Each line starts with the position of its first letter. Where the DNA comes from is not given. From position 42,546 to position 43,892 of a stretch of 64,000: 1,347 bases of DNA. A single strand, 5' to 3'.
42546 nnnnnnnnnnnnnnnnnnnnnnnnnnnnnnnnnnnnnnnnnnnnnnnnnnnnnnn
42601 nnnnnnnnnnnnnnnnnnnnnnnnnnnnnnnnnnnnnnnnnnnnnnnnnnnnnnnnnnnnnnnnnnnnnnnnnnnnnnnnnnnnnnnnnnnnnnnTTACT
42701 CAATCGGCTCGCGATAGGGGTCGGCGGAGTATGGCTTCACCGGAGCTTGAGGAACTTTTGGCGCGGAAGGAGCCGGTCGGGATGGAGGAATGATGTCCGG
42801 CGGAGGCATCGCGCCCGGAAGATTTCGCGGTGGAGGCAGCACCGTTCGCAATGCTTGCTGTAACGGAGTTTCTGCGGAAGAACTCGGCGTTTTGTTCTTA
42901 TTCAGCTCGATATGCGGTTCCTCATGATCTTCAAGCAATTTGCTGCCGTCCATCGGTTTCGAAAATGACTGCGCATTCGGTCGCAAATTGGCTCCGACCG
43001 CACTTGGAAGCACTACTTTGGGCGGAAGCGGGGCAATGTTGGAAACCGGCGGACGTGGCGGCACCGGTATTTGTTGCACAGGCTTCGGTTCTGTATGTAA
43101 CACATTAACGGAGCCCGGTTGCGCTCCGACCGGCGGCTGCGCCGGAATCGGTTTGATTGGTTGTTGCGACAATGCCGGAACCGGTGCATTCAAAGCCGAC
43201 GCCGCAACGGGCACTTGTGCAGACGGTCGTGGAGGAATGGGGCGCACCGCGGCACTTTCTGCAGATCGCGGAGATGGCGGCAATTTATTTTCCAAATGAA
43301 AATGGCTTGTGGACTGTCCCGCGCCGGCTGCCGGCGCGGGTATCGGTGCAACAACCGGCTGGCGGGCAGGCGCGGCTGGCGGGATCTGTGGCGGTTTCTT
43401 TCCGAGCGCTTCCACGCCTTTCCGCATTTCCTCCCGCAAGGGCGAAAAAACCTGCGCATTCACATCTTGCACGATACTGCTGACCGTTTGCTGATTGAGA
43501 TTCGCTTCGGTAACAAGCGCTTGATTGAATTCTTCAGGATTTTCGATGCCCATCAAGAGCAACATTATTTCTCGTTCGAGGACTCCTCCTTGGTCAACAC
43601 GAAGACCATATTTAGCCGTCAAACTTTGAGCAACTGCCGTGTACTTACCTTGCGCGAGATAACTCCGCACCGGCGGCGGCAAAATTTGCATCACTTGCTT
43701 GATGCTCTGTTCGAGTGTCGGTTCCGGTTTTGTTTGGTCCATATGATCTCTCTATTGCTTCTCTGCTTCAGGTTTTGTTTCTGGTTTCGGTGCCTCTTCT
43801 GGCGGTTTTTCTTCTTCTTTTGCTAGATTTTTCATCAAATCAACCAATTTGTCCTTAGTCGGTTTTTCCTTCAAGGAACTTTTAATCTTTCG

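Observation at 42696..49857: Four-gene operon immediately upstream of rpsL encoding a VirB6/TrbL-like polytopic protein with Cys-repeat head and coiled-coil tail, two large secreted proteins and a Pro-rich protein, plus a divergent PG-binding protein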

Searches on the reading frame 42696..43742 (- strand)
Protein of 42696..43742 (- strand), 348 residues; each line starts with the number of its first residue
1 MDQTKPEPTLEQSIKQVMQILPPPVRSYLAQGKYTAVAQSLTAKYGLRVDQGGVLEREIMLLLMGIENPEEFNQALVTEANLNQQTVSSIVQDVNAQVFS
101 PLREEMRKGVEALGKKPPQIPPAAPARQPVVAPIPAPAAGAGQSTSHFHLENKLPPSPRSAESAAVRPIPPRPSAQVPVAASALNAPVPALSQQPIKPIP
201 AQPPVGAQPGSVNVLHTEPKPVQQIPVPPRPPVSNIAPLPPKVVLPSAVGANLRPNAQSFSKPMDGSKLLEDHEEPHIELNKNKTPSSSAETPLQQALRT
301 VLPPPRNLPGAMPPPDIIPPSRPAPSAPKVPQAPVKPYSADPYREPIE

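Call 3: search_protein_families(library=pfam, proteins=[window:42696-43742:-], max_evalue=1)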
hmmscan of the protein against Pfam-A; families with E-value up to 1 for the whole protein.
window:42696-43742:- (348 aa): 0 families

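Call 4: search_protein_families(library=ncbifam, proteins=[window:42696-43742:-], max_evalue=1)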
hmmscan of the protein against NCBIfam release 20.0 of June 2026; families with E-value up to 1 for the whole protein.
window:42696-43742:- (348 aa): 0 families

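Call 58: search_protein_families(library=pfam, alignment_id=A5, max_evalue=0.1)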
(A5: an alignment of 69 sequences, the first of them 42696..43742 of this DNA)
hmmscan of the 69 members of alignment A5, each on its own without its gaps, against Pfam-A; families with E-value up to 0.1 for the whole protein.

A. member 1, window:42696-43742:- (348 aa): 0 families

B. families by the number of members that match (of 69 scanned): 4 families
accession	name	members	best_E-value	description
PF04091.18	Sec15_C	1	0.015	Exocyst complex subunit Sec15 C-terminal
PF05242.16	GLYCAM-1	1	0.02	Glycosylation-dependent cell adhesion molecule 1 (GlyCAM-1)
PF10098.14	DUF2336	1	0.022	Uncharacterised protein conserved in bacteria (DUF2336)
PF25506.1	TIM-barrel_MTC6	1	0.058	MTC6 partial TIM-barrel domain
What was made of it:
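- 42696..43742 (-): Gene D, 348 aa. It has no signal peptide and no TM segment. It has a conserved N-terminal domain of about 110 aa, a variable proline-rich linker (18% Pro), a conserved acidic motif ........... and a conserved C-terminal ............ It is presumed to be a cytoplasmic partner of the C tail. No Pfam family (calls 3, 58).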

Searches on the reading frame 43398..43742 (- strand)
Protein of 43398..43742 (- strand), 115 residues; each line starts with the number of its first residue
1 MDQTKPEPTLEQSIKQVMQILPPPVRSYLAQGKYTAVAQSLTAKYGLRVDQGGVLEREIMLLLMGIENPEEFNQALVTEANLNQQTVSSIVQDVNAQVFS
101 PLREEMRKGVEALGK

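Call 85: find_homologous_proteins(query=window:43398-43742:-, max_evalue=0.001)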
Query window:43398-43742:- (115 aa): 15 proteins with E <= 0.001 among 17 candidates.
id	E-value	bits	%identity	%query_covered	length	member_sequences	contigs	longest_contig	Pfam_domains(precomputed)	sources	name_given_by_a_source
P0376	2.7e-41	158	69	94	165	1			-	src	-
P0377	3.8e-41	157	69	95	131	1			-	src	-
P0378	3.4e-40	154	69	95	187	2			-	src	-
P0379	5.6e-40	154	70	90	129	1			-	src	-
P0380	6.9e-40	153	66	95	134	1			-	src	-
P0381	1.2e-38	149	64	97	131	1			-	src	-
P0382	8.1e-38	147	65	95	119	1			-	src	-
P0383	7.0e-37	144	66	99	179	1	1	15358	-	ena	-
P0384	7.9e-36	140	68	88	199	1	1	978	-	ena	-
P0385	2.7e-35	139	62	95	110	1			-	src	-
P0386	5.6e-35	138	61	95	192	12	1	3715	-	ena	-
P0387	3.1e-33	132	60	91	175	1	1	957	-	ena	-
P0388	4.6e-33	131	61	95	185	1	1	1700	-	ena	-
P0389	9.1e-32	127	70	79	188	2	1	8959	-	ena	-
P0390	9.2e-28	114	70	77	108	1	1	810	-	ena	-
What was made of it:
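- Tried and rejected: The third homologue search, with the D N-terminal domain, returned only 15 short fragments and no wider distribution (call 85).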
